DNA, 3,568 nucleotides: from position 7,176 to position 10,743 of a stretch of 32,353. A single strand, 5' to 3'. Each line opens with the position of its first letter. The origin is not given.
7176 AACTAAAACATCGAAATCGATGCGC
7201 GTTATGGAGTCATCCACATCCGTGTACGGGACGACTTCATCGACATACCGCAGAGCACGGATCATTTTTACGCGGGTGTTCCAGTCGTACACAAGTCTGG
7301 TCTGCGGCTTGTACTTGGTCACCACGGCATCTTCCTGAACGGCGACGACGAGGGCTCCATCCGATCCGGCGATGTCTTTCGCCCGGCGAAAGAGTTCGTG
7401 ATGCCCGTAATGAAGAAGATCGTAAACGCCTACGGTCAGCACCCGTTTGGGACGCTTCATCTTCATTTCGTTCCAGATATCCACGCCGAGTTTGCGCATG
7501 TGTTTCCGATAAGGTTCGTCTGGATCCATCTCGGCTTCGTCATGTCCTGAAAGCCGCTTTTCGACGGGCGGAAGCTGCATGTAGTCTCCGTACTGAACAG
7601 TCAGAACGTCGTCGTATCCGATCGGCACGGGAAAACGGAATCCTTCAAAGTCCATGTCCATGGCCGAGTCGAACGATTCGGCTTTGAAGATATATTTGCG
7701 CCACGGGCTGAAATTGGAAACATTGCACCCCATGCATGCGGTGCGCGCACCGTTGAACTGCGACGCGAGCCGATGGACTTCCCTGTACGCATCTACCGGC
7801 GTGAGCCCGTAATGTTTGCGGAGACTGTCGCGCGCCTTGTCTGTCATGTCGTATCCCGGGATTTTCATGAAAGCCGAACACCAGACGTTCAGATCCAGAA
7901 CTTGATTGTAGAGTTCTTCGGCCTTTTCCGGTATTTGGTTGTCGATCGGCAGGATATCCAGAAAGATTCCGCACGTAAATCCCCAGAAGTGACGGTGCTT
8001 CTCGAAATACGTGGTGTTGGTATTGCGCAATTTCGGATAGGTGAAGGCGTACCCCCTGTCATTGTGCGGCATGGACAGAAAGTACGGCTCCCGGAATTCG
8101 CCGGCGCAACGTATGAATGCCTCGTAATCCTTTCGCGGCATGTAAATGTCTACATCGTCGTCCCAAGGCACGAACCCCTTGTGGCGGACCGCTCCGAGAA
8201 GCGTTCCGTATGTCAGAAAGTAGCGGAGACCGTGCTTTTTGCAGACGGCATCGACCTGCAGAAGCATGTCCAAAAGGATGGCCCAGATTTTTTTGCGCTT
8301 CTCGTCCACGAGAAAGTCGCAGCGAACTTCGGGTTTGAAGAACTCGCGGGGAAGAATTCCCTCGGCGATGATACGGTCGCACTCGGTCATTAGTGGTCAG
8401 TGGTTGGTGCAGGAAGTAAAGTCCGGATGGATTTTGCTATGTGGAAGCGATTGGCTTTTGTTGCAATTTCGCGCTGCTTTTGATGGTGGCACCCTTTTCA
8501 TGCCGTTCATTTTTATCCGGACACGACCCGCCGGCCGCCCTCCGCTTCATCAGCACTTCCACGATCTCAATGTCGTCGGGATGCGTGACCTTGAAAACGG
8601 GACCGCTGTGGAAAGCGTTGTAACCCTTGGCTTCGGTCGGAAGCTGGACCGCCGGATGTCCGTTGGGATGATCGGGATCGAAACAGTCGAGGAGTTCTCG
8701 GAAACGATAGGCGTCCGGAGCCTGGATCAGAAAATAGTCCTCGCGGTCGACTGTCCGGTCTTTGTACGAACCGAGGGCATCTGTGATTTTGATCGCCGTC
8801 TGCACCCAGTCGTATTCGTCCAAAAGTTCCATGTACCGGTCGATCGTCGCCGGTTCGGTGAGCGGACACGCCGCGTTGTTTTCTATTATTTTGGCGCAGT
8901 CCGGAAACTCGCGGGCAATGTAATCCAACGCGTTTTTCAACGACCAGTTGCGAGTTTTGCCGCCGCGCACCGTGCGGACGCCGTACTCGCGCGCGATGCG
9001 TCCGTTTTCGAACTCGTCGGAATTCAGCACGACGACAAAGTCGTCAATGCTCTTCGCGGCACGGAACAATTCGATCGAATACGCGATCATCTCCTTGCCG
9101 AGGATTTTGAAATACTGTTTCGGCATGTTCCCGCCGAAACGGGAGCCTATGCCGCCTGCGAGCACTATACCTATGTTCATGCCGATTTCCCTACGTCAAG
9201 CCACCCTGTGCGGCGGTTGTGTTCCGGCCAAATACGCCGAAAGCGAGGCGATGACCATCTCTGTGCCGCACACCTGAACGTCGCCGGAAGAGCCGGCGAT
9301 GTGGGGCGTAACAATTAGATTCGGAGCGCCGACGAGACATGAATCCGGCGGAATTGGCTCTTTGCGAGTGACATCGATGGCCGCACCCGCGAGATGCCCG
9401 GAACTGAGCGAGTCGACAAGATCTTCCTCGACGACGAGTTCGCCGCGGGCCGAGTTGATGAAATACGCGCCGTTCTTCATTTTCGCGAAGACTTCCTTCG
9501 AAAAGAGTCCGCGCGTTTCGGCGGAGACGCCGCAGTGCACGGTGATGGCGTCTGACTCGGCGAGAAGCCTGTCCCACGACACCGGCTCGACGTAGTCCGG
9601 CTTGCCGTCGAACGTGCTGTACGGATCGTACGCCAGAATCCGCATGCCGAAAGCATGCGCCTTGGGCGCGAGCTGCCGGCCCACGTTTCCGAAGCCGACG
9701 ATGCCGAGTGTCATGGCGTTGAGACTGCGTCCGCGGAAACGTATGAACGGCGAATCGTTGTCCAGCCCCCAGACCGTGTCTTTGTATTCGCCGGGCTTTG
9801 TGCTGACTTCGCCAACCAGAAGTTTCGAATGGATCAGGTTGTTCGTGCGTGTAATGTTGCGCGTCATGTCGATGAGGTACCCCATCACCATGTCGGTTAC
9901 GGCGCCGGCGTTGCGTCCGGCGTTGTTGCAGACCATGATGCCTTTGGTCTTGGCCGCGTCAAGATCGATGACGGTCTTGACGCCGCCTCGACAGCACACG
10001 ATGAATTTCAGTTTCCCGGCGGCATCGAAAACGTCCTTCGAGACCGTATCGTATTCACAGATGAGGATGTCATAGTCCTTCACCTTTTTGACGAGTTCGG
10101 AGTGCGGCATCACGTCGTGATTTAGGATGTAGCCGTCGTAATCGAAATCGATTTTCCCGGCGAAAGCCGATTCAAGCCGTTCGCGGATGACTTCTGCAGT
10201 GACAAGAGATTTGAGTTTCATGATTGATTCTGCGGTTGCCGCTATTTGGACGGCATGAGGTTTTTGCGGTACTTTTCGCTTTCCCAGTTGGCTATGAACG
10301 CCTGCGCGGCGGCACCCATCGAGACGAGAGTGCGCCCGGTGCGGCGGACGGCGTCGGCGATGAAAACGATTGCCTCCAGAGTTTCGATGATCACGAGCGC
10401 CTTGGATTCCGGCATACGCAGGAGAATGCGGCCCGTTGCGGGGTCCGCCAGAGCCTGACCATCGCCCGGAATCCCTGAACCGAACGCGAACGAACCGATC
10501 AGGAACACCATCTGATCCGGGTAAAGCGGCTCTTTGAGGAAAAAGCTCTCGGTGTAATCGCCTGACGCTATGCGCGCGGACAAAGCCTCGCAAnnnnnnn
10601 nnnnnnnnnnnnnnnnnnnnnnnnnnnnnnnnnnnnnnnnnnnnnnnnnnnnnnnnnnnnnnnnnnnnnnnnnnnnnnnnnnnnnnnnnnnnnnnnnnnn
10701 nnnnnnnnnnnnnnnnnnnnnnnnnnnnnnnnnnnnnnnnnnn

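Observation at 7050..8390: LicD phosphotransferase fused in frame to a TagD-like cytidylyltransferase, putting donor synthesis and donor use in one polypeptide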

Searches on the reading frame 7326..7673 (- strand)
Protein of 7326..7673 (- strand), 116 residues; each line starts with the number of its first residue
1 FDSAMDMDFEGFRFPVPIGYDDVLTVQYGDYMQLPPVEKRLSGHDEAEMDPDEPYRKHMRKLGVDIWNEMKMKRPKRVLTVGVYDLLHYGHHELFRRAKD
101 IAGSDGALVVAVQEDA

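Call 30: search_protein_representatives(protein=window:7326-7673:-)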
Query: 116 residues. Proteins with E-value up to 0.001 (for the whole library): 1609; up to 1e-10: 9; up to 1e-30: 0. The best 150 are listed.
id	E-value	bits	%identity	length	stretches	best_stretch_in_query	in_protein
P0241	9.5e-21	90.5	45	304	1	1-113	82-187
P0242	1.3e-13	67.5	55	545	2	2-45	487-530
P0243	3.0e-12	63.1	50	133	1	1-58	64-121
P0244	1.1e-11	61.3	51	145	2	76-114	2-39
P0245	2.1e-11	60.4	48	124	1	1-60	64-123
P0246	2.1e-11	60.3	58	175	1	4-56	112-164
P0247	3.4e-11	59.7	80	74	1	77-116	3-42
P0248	4.3e-11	59.3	48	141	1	1-63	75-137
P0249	6.3e-11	58.8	38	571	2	1-65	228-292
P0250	1.3e-10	57.8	46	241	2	5-64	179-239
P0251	1.4e-10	57.7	46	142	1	5-63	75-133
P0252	1.4e-10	57.7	51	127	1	1-59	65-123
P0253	1.5e-10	57.6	50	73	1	1-60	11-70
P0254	1.7e-10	57.4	52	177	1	7-58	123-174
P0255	2.1e-10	57.2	70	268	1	1-46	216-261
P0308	1.9e-08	50.8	44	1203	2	7-44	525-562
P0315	3.7e-08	49.9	44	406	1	1-94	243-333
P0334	7.4e-08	48.9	44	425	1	2-102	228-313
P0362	1.7e-07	47.7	53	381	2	71-114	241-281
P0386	2.7e-07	47.1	57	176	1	71-115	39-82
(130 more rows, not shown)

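Call 32: search_protein_families(library=pfam, proteins=[P0241, P0315, P0334, P0362, P0244, P0386, P0242, P0249, P0308], max_evalue=0.001)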
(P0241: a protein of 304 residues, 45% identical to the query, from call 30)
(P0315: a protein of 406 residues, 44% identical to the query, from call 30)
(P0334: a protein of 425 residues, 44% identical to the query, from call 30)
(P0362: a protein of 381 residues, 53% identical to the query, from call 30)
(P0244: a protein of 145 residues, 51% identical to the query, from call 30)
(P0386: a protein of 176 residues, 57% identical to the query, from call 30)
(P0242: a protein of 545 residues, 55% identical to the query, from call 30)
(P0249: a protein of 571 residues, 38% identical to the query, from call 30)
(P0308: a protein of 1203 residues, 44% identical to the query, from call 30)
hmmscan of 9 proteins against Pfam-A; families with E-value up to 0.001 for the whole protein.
P0241 (304 aa): 2 families
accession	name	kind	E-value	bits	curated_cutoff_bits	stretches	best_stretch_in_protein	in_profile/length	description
PF01467.32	CTP_transf_like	-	1.9e-18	67.3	21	1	152-282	1-132/133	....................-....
PF04991.19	LicD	-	0.00011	22.8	22.6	1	18-110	134-227/227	LicD family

P0315 (406 aa): 1 family
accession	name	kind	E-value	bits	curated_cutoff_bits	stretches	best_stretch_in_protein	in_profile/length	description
PF04991.19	LicD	-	3.7e-37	129.1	22.6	1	41-271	1-227/227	LicD family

P0334 (425 aa): 2 families
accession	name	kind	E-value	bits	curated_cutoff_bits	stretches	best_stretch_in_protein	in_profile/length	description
PF04991.19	LicD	-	1.6e-38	133.5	22.6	1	28-255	1-227/227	LicD family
PF01467.32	CTP_transf_like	-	3.5e-14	53.6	21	1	290-416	1-132/133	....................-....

P0362 (381 aa): 2 families
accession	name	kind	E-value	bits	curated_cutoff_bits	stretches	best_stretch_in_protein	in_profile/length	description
PF01467.32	CTP_transf_like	-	1.3e-15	58.3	21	1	249-373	1-132/133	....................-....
PF04991.19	LicD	-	1.9e-09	38.4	22.6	1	52-95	12-55/227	LicD family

P0244 (145 aa): 3 families
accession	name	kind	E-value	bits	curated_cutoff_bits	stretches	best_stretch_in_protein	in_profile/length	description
PF01467.32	CTP_transf_like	-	5.4e-12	46.5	21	1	5-82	1-73/133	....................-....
PF06574.18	FAD_syn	-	2.5e-05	24.6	27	1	2-66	7-75/158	FAD synthetase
PF04991.19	LicD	-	0.00022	21.8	22.6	1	60-123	171-227/227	LicD family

P0386 (176 aa): 2 families
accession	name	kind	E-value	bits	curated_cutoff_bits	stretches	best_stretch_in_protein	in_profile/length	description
PF01467.32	CTP_transf_like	-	1.3e-15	58.2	21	1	47-173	1-132/133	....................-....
PF06574.18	FAD_syn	-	9e-05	22.8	27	1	43-78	6-41/158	FAD synthetase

P0242 (545 aa): 1 family
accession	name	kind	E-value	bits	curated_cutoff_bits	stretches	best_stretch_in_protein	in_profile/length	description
PF04991.19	LicD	-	1.3e-102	343.1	22.6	2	23-244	1-227/227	LicD family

P0249 (571 aa): 1 family
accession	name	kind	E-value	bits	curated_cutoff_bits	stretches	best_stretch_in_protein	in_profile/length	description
PF04991.19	LicD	-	4.1e-71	240.1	22.6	2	33-256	1-227/227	LicD family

P0308 (1203 aa): 5 families
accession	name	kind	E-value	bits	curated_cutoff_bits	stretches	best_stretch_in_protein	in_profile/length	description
PF04991.19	LicD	-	2.8e-88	296.2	22.6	2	957-1175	1-227/227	LicD family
PF00535.33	Glycos_transf_2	-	3.7e-39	134.8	23.3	1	590-748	1-143/168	Glycosyl transferase family 2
PF10111.15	Glyco_tranf_2_2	-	2.1e-11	44.3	27.3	1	590-691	1-104/276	Glycosyltransferase like family 2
PF13641.12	Glyco_tranf_2_3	-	2.2e-10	41.4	27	1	589-725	3-142/230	Glycosyltransferase like family 2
PF00465.25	Fe-ADH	-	2.3e-08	34.3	31.3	1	4-96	72-167/168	Iron-containing alcohol dehydrogenase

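Call 33: list_cluster_members(proteins=[P0334, P0362, P0241, P0244])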
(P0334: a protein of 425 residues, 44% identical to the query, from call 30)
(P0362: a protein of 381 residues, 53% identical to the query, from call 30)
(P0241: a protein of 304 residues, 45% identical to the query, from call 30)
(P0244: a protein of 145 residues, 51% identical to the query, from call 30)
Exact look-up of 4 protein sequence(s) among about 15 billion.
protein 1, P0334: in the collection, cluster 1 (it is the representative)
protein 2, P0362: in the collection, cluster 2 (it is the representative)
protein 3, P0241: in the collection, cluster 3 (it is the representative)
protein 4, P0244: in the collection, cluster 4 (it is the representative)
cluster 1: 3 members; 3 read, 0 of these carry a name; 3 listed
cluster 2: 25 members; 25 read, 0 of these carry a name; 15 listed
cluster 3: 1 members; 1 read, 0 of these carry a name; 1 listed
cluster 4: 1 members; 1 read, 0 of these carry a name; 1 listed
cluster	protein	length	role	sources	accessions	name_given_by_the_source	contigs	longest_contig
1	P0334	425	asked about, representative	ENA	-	-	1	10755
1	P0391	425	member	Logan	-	-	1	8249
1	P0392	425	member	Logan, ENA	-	-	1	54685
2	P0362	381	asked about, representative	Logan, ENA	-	-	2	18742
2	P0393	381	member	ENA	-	-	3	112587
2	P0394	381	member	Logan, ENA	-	-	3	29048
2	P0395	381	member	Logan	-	-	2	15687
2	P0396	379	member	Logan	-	-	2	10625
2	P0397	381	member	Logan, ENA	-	-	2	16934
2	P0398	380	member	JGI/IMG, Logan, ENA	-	-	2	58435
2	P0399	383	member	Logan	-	-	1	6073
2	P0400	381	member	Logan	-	-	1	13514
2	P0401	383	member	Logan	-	-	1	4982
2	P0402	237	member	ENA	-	-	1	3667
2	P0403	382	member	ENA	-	-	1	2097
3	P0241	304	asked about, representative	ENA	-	-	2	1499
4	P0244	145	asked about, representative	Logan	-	-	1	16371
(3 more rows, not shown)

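Call 34: find_homologous_proteins(query=P0334, max_evalue=0.00001)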
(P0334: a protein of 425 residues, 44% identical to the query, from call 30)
Query P0334 (425 aa): 5364 proteins with E <= 0.00001 among 8000 candidates; the best 120 are listed.
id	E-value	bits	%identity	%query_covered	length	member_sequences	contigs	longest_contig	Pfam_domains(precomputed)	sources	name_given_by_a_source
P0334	4.0e-290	980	100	100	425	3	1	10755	PF04991.20,PF01467.33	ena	-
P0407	3.9e-271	917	93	100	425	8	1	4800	PF04991.20,PF01467.33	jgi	-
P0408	1.6e-218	744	91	84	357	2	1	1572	PF04991.20,PF01467.33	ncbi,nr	ncbi:MAG: LicD family protein, partial [Erysipelotrichaceae bacterium]|nr:LicD family protein [Erysi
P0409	9.0e-145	501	53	98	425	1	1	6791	PF04991.20,PF01467.33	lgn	-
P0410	2.7e-143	496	52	98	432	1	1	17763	PF04991.20,PF01467.33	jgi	-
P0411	1.2e-108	382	83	48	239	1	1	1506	PF01467.33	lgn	-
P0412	1.3e-75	273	35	93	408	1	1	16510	PF04991.20,PF01467.33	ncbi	-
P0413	1.5e-75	273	32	63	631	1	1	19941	PF04991.20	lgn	-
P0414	8.6e-74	267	37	98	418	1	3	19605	PF04991.20,PF01467.33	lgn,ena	-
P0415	2.5e-72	262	38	95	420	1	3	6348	PF04991.20,PF01467.33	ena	-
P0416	4.6e-71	258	43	64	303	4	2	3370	PF04991.20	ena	-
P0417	8.4e-71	257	36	64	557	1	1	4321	PF04991.20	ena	-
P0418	2.4e-69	252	36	96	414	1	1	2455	PF04991.20,PF01467.33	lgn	-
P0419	2.7e-67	246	34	60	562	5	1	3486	PF04991.20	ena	-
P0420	1.0e-66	244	41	63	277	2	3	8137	PF04991.20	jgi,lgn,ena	jgi:lipopolysaccharide cholinephosphotransferase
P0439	1.2e-61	227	34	97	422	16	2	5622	PF04991.20,PF01467.33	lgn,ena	-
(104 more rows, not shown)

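Call 50: find_encoding_contigs(protein=P0412, flank=6000, max_places=2)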
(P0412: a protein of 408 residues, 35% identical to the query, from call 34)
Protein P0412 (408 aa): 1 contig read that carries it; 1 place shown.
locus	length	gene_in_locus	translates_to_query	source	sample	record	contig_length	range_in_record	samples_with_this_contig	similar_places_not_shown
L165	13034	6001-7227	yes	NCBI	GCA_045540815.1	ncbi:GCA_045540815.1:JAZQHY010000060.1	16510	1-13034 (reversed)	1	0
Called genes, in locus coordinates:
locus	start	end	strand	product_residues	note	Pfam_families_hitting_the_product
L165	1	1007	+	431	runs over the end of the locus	PF04230:PS_pyruv_trans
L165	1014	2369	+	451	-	-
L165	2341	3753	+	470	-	-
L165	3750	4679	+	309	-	PF01531:Glyco_transf_11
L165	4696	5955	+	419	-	PF00534:Glycos_transf_1, PF13692:Glyco_trans_1_4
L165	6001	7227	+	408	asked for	PF04991:LicD, PF01467:CTP_transf_like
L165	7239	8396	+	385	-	PF12838:Fer4_7, PF13187:Fer4_9 (weak), PF13237:Fer4_10 (faint), PF00037:Fer4 (weak), PF12797:Fer4_2 (weak), PF12837:Fer4_6 (weak), PF04422:FrhB_FdhB_N (weak), PF04432:FrhB_FdhB_C, +2 more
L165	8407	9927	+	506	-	-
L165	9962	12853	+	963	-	PF07959:Fucose_pyrophosphorylase, PF00288:GHMP_kinases_N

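Call 51: find_encoding_contigs(protein=P0439, flank=6000, max_places=3)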
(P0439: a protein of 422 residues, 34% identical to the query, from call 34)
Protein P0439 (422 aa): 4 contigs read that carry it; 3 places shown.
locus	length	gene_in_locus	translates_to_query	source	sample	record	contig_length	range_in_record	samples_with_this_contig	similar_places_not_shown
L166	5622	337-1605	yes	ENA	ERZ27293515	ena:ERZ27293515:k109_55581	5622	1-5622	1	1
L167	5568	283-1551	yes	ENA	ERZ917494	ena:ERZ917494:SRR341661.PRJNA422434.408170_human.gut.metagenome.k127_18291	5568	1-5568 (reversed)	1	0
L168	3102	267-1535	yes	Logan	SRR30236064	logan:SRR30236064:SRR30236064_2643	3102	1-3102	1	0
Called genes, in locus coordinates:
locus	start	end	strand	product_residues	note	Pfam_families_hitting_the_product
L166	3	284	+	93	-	?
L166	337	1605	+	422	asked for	PF04991:LicD, PF01467:CTP_transf_like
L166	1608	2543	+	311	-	-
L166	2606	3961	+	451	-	PF14296:O-ag_pol_Wzy (faint)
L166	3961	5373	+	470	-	-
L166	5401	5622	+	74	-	?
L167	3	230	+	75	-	?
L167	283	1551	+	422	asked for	PF04991:LicD, PF01467:CTP_transf_like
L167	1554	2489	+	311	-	-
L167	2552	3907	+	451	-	PF14296:O-ag_pol_Wzy (faint)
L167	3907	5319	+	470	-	-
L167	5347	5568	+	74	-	?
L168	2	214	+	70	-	?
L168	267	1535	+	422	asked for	PF04991:LicD, PF01467:CTP_transf_like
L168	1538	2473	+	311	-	-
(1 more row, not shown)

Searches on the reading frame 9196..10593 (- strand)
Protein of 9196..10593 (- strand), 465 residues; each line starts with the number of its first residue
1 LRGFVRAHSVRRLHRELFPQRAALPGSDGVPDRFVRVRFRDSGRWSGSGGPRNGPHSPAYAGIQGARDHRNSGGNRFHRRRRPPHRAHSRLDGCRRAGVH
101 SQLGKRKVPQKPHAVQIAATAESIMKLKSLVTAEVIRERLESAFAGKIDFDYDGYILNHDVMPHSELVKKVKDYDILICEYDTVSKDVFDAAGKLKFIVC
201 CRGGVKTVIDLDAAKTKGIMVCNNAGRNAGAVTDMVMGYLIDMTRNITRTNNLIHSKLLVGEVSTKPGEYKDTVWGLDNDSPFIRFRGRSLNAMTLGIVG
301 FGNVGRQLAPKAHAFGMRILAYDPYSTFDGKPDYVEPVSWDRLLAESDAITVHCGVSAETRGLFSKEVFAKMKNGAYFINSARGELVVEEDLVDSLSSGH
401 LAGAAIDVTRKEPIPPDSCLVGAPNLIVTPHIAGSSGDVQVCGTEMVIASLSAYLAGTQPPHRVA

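Call 3: search_protein_families(library=pfam, proteins=[window:9196-10593:-], max_evalue=0.001)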
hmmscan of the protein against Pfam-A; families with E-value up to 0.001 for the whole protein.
window:9196-10593:- (465 aa): 2 families
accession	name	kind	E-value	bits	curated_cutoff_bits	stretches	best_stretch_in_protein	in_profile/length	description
PF02826.25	2-Hacid_dh_C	-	5.8e-51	172.8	25.1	1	285-433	28-178/178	D-isomer specific 2-hydroxyacid dehydrogenase, NAD binding domain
PF00389.36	2-Hacid_dh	-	2.8e-17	63.1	24.6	1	158-464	24-133/134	D-isomer specific 2-hydroxyacid dehydrogenase, catalytic domain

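Call 21: search_protein_families(library=ncbifam, proteins=[window:9196-10593:-], max_evalue=0.00001)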
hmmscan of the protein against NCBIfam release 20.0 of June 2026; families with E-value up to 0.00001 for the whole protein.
window:9196-10593:- (465 aa): 21 families
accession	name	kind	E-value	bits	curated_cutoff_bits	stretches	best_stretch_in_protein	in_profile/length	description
TIGR01327.1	PGDH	equivalog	2.2e-56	191.7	454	2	285-460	130-306/525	phosphoglycerate dehydrogenase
NF005069.0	PRK06487.1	equivalog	4.7e-49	167.2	448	1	159-457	34-313/320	2-hydroxyacid dehydrogenase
NF008759.0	PRK11790.1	equivalog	1.7e-47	162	404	1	157-456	38-318/410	phosphoglycerate dehydrogenase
NF009714.1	PRK13243.1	equivalog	7e-45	153.8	455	1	158-464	30-322/332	glyoxylate reductase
NF005387.0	PRK06932.1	equivalog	4.4e-41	140.9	492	1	160-438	31-293/314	2-hydroxyacid dehydrogenase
NF006263.0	PRK08410.1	equivalog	5.8e-41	140.9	389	1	156-456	25-308/311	D-2-hydroxyacid dehydrogenase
NF041369.1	Dhydh_Halo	equivalog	3e-34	118.6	400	1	291-447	130-287/305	D-2-hydroxyacid dehydrogenase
NF001309.0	PRK00257.1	equivalog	1.4e-33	116.4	434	1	286-455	109-278/379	4-phosphoerythronate dehydrogenase PdxB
NF005750.0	PRK07574.1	equivalog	1.7e-33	116.3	329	1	159-442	75-344/386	NAD-dependent formate dehydrogenase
NF011938.0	PRK15409.1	equivalog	1.9e-29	102.7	492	1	166-440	38-294/324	glyoxylate/hydroxypyruvate reductase GhrB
NF000492.1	vanH_gen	exception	2.4e-28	99.1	540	1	285-411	133-254/312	D-lactate dehydrogenase VanH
NF000371.1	vanH_Agroup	exception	2.7e-26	92.5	700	1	286-411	139-259/322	VanH-A/VanH-Pt family D-lactate dehydrogenase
NF005027.0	PRK06436.1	equivalog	3.5e-25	88.7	261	1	186-458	41-283/303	2-hydroxyacid dehydrogenase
NF006374.0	PRK08605.1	subfamily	6.1e-23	81.4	356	1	166-411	38-265/332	D-lactate dehydrogenase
NF000112.1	vanH-Amyco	exception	1.9e-22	79.9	625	1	285-411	162-283/348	VanH-AOV family D-lactate dehydrogenase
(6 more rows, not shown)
